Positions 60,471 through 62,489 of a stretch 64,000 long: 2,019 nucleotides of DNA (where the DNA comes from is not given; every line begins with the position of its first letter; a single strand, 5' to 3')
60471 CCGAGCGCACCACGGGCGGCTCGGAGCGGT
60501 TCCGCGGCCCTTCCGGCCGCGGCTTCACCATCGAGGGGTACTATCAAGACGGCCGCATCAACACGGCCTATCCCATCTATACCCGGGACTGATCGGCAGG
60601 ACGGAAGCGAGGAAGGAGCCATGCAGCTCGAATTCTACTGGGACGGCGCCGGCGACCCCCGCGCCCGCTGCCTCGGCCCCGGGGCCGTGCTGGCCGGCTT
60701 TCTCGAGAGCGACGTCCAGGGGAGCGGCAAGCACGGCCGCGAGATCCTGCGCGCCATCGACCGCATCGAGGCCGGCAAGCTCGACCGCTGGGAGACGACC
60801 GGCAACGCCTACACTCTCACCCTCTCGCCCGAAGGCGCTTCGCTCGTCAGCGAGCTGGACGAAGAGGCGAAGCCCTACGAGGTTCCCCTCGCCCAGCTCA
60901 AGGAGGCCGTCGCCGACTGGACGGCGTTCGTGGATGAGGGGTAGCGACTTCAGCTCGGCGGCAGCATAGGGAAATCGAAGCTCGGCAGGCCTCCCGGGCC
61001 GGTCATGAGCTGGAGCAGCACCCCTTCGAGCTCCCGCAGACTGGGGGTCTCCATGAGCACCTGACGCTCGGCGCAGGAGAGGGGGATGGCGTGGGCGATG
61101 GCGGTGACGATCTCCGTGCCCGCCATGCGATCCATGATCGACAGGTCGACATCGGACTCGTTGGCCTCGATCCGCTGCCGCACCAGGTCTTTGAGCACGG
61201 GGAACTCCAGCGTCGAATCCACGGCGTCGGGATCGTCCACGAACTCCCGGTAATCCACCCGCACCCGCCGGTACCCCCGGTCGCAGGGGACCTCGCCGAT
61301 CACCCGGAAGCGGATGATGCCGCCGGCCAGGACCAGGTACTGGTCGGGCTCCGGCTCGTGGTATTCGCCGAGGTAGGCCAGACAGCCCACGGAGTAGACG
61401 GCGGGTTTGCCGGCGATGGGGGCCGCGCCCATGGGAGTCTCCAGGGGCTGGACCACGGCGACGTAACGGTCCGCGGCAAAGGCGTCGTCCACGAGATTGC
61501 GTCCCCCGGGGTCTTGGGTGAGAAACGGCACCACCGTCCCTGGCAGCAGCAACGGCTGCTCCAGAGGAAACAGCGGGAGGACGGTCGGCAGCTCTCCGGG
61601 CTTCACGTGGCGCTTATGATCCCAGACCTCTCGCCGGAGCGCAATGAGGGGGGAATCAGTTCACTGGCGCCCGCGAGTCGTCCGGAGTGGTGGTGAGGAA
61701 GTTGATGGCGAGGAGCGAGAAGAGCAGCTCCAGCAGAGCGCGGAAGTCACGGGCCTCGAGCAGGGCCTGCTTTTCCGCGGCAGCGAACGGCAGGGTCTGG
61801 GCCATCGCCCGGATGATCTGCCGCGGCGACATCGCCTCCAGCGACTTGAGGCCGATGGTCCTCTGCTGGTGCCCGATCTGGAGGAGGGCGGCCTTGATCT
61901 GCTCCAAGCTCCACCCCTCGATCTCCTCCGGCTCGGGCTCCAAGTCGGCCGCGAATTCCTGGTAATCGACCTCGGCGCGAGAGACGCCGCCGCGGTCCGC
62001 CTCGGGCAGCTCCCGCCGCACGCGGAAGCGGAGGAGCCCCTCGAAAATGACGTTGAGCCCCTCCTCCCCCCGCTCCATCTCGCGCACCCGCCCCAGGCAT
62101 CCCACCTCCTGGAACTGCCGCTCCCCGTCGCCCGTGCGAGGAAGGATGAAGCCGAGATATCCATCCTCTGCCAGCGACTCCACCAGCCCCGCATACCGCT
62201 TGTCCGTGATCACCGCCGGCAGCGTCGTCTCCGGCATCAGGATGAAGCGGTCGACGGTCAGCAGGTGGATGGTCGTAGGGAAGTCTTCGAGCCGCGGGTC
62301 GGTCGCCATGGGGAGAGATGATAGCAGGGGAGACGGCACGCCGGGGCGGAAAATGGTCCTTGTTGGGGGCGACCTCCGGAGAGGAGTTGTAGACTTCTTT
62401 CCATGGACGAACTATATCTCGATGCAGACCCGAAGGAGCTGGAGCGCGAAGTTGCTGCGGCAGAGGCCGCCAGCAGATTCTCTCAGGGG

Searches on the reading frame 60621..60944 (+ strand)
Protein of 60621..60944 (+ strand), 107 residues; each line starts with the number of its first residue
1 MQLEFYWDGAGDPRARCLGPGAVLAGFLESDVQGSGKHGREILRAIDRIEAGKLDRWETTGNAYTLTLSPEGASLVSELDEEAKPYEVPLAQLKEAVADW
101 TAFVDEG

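Call 98: search_protein_families(library=pfam, proteins=[window:60621-60944:+], max_evalue=0.001)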
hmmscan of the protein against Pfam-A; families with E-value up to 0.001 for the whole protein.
window:60621-60944:+ (107 aa): 1 family
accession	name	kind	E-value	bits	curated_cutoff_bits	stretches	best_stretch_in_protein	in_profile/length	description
PF06062.16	UPF0231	-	2.1e-06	28.5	25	1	1-75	1-75/121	Uncharacterised protein family (UPF0231)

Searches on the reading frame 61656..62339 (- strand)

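Call 98: search_protein_families(library=pfam, proteins=[window:61656-62339:-], max_evalue=0.001)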
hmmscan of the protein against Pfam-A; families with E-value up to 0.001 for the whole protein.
window:61656-62339:- (227 aa): 1 family
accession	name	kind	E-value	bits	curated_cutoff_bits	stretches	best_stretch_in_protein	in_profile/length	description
PF02190.22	LON_substr_bdg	-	3.2e-19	70.1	28.7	1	24-210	2-198/200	ATP-dependent protease La (LON) substrate-binding domain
